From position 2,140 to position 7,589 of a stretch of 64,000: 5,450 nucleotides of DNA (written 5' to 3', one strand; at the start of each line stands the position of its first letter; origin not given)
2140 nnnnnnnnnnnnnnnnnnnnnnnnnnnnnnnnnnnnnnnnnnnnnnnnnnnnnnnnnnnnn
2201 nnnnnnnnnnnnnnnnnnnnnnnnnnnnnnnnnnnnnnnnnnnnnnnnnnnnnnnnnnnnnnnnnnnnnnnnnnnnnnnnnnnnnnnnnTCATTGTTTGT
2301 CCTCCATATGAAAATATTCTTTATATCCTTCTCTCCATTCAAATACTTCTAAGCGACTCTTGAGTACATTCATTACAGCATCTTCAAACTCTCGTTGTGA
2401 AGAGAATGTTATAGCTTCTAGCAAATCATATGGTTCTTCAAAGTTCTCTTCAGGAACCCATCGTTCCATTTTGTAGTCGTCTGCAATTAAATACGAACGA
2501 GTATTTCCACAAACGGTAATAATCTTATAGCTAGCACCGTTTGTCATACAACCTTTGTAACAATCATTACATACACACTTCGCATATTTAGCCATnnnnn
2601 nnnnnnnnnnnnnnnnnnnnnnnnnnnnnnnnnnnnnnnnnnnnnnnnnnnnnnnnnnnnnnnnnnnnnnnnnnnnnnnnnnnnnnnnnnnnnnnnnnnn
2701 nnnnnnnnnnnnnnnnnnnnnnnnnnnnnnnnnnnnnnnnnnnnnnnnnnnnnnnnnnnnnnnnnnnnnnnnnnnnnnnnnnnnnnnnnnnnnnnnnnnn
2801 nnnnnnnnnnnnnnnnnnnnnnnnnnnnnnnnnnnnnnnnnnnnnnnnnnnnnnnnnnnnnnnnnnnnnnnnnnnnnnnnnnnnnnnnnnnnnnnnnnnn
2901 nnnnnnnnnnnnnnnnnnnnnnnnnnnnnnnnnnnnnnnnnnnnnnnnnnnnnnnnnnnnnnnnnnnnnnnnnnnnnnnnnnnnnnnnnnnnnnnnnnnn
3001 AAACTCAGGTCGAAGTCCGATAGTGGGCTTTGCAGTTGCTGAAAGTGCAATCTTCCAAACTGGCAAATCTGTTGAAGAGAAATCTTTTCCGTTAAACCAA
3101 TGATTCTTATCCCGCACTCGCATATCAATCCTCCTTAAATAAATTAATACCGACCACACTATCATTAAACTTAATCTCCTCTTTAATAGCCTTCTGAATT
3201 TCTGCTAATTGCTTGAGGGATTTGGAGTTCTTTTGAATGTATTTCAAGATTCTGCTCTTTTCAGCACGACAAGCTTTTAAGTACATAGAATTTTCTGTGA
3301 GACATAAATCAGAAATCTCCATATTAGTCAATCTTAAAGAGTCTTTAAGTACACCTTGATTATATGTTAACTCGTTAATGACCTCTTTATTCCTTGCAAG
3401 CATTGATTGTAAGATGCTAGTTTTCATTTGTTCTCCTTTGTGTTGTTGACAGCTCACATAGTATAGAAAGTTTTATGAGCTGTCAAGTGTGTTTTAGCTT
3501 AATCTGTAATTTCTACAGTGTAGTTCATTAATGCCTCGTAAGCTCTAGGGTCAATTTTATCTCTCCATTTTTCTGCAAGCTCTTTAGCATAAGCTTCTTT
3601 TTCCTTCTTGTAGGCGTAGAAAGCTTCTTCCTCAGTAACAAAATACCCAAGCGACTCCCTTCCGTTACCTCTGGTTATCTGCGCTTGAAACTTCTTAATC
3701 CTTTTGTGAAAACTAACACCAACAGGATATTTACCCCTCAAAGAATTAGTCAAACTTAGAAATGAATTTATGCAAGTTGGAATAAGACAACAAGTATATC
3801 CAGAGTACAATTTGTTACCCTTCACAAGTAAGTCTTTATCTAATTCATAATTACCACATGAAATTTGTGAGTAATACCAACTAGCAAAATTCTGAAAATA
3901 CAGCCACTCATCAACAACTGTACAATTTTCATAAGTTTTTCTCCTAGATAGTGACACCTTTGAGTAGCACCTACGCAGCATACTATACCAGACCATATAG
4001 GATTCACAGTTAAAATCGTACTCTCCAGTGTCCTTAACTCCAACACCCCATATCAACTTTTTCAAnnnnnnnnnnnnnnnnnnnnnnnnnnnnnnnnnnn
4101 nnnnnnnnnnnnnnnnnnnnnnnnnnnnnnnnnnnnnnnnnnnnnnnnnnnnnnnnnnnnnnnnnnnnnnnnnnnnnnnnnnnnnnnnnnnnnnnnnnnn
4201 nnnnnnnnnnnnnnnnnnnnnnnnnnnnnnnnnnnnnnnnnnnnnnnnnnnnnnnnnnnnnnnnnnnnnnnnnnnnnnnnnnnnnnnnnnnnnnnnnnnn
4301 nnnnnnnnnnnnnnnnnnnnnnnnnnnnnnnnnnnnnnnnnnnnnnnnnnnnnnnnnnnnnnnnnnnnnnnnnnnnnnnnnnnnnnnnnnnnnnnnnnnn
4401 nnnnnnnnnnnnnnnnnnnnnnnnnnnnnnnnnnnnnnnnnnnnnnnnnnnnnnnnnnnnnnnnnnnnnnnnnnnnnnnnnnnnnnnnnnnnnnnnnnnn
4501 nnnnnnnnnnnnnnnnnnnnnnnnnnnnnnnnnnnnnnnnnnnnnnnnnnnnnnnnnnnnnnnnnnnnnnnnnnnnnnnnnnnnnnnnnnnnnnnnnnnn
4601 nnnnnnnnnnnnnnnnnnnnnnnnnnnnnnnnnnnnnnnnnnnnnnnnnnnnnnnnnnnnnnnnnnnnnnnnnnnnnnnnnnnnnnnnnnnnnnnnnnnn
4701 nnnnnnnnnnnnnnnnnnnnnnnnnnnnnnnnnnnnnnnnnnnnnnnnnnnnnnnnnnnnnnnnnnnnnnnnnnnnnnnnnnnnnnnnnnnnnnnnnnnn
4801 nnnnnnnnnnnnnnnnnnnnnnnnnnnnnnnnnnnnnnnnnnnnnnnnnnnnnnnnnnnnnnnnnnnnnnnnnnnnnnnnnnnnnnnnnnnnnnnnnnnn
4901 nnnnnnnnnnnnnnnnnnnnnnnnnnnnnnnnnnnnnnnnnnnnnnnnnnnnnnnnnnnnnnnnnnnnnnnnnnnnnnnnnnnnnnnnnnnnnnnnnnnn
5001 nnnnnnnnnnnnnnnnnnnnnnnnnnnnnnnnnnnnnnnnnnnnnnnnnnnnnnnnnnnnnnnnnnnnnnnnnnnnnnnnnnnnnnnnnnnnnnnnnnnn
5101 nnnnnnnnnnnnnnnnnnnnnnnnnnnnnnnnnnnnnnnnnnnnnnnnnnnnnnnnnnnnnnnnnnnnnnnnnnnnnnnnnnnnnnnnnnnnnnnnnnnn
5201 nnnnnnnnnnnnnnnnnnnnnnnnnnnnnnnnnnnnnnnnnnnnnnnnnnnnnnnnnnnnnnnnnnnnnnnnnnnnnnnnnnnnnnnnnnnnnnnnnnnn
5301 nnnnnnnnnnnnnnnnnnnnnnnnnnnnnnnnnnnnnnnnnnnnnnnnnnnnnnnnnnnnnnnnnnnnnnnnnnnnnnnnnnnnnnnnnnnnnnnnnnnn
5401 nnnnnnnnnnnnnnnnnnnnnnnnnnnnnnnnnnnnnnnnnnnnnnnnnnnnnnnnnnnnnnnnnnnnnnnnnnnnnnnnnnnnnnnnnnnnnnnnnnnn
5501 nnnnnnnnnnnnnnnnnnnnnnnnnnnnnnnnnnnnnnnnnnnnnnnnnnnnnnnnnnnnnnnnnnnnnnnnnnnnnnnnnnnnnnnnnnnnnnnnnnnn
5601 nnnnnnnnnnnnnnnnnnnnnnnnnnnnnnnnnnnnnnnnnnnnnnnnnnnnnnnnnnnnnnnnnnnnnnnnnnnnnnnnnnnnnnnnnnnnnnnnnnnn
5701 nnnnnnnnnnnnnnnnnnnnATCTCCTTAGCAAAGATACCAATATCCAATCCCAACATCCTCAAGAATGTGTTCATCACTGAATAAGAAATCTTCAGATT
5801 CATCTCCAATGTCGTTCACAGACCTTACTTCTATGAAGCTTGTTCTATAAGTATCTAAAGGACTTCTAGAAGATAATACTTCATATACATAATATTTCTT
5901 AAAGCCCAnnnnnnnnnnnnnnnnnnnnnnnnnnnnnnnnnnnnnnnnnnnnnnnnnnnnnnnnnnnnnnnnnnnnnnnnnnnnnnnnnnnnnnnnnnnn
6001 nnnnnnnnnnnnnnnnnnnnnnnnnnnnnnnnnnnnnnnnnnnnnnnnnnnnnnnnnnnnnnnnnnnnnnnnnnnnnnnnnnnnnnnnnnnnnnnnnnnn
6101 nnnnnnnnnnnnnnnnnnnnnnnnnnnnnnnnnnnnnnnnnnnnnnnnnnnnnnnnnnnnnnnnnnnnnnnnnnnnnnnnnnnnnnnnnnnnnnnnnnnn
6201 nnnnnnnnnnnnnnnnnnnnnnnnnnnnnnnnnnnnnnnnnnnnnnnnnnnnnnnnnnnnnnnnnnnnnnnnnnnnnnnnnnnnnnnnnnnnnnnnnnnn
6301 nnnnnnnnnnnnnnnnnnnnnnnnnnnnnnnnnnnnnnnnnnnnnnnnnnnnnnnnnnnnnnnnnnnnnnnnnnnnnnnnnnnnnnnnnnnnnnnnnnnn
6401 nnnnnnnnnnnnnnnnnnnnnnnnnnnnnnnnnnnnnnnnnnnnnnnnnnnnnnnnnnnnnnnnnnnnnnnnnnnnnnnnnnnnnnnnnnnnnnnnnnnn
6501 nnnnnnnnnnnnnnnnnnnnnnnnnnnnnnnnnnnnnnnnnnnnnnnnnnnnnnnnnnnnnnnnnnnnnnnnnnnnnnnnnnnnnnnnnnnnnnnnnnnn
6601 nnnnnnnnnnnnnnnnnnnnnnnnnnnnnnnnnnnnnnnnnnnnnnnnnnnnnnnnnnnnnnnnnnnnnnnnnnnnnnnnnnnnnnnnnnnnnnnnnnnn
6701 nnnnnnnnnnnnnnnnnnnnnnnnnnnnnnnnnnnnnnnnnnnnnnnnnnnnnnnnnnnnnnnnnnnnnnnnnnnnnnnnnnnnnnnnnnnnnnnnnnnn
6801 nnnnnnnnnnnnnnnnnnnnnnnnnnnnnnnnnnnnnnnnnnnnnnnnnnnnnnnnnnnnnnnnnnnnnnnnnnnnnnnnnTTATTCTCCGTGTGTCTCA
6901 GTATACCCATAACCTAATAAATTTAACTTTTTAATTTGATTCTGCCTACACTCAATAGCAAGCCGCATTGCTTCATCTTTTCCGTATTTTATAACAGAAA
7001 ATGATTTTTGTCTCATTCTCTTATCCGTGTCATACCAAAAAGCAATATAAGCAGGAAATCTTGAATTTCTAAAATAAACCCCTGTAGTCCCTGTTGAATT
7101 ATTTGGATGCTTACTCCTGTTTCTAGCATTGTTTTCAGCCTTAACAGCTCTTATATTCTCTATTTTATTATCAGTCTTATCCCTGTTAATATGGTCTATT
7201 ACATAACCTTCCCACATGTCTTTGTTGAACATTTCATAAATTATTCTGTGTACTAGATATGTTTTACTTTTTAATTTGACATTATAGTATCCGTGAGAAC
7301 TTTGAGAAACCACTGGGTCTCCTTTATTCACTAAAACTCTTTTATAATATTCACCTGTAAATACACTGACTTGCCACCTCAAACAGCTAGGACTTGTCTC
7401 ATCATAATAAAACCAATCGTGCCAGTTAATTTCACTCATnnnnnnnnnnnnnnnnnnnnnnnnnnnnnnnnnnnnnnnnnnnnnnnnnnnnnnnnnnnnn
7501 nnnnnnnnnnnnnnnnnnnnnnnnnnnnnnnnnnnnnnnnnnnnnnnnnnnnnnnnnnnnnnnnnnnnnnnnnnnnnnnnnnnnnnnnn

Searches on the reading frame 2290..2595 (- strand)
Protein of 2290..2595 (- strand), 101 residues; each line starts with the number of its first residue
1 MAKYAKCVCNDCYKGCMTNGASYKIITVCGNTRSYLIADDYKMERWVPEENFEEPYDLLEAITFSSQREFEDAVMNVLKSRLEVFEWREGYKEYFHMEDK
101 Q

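Call 32: search_protein_families(library=phrogs, proteins=[window:2290-2595:-], max_evalue=0.001)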
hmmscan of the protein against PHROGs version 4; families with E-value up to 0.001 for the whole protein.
window:2290-2595:- (101 aa): 0 families

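Call 45: find_encoding_contigs(protein=window:2290-2595:-, flank=10000, max_places=3)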
Protein window:2290-2595:- (101 aa): 2 contigs read that carry it; 1 place shown.
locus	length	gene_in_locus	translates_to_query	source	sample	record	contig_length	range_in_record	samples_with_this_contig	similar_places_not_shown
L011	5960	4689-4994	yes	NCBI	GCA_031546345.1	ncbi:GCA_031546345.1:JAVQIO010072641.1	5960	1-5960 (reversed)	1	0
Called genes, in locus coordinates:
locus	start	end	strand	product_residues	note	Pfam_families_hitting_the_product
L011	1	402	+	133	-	?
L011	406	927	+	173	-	PF14743:DNA_ligase_OB_2 (weak)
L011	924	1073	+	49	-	-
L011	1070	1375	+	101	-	-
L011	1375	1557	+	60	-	-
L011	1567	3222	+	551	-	PF13481:AAA_25, PF03796:DnaB_C, PF06745:ATPase (weak)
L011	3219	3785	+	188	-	-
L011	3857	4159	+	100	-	-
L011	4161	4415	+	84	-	-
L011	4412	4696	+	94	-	-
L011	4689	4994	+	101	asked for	-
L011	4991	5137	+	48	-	-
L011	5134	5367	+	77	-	-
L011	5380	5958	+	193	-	?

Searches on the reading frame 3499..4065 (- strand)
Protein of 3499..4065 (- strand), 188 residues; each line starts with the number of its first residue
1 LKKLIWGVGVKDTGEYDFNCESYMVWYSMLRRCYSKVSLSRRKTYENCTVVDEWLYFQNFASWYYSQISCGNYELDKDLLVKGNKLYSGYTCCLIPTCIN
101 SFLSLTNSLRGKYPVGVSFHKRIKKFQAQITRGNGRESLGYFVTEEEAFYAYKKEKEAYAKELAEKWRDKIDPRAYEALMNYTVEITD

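Call 32: search_protein_families(library=phrogs, proteins=[window:3499-4065:-], max_evalue=0.001)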
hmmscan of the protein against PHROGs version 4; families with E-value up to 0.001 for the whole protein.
window:3499-4065:- (188 aa): 9 families
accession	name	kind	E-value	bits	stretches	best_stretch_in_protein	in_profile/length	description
phrog_953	-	DNA, RNA and nucleotide metabolism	2.3e-70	239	1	1-186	195-388/420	HNH endonuclease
phrog_374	-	DNA, RNA and nucleotide metabolism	4.8e-41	142.2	1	15-187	267-436/617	HNH endonuclease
phrog_30929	-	unknown function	6.9e-21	75.6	1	14-156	30-176/413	-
phrog_2081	-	DNA, RNA and nucleotide metabolism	8.6e-19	69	1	3-95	79-186/433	HNH endonuclease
phrog_99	-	DNA, RNA and nucleotide metabolism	1.7e-11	45.4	1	113-177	215-277/383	HNH endonuclease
phrog_13470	-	DNA, RNA and nucleotide metabolism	1.2e-06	29.7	1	108-167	91-150/152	HNH endonuclease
phrog_35306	-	unknown function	4.9e-05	24.6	1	115-166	32-83/90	-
phrog_4578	-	DNA, RNA and nucleotide metabolism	5.6e-05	24.1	1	116-169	71-124/130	HNH endonuclease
phrog_3377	-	DNA, RNA and nucleotide metabolism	0.0006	20.7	0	17-68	9-62/196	HNH endonuclease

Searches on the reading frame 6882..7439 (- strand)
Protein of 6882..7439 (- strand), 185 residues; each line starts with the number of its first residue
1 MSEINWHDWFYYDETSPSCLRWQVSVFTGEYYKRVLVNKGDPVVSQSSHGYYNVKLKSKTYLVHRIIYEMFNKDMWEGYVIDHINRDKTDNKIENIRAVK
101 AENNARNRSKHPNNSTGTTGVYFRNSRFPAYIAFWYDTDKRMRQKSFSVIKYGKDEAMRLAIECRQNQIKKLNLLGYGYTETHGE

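Call 32: search_protein_families(library=phrogs, proteins=[window:6882-7439:-], max_evalue=0.001)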
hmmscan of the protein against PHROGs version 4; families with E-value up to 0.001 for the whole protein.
window:6882-7439:- (185 aa): 15 families
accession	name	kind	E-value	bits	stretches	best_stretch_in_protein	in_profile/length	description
phrog_99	-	DNA, RNA and nucleotide metabolism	1.5e-37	131.1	1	5-147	113-242/383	HNH endonuclease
phrog_4578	-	DNA, RNA and nucleotide metabolism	2.1e-17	64.2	1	55-148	6-98/130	HNH endonuclease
phrog_59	-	DNA, RNA and nucleotide metabolism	6.1e-15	56.5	1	39-136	168-246/423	HNH endonuclease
phrog_959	-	DNA, RNA and nucleotide metabolism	3.4e-14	53.8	1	46-115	39-113/138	HNH endonuclease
phrog_3593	-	DNA, RNA and nucleotide metabolism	1.1e-13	52.4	1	48-161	80-193/210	HNH endonuclease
phrog_1492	-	DNA, RNA and nucleotide metabolism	5.4e-10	40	1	47-112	94-163/414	HNH endonuclease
phrog_826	-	DNA, RNA and nucleotide metabolism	1.5e-09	38.8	1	47-112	90-161/281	HNH endonuclease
phrog_31829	-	unknown function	6.7e-07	30.4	1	8-57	14-55/63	-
phrog_21964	-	DNA, RNA and nucleotide metabolism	1.1e-06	29.5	1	55-110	158-214/244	HNH endonuclease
phrog_374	-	DNA, RNA and nucleotide metabolism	1.2e-06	28.7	1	68-173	309-411/617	HNH endonuclease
phrog_1891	-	DNA, RNA and nucleotide metabolism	2.2e-06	28.3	1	47-112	148-216/255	HNH endonuclease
phrog_36769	-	unknown function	2.6e-06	28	1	48-131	228-312/367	-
phrog_30377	-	DNA, RNA and nucleotide metabolism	3.7e-06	28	1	58-114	7-61/82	HNH endonuclease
phrog_15471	-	DNA, RNA and nucleotide metabolism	0.00016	22.6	1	42-108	9-80/183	HNH endonuclease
phrog_7545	-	DNA, RNA and nucleotide metabolism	0.00054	21.2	1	44-111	61-136/160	HNH endonuclease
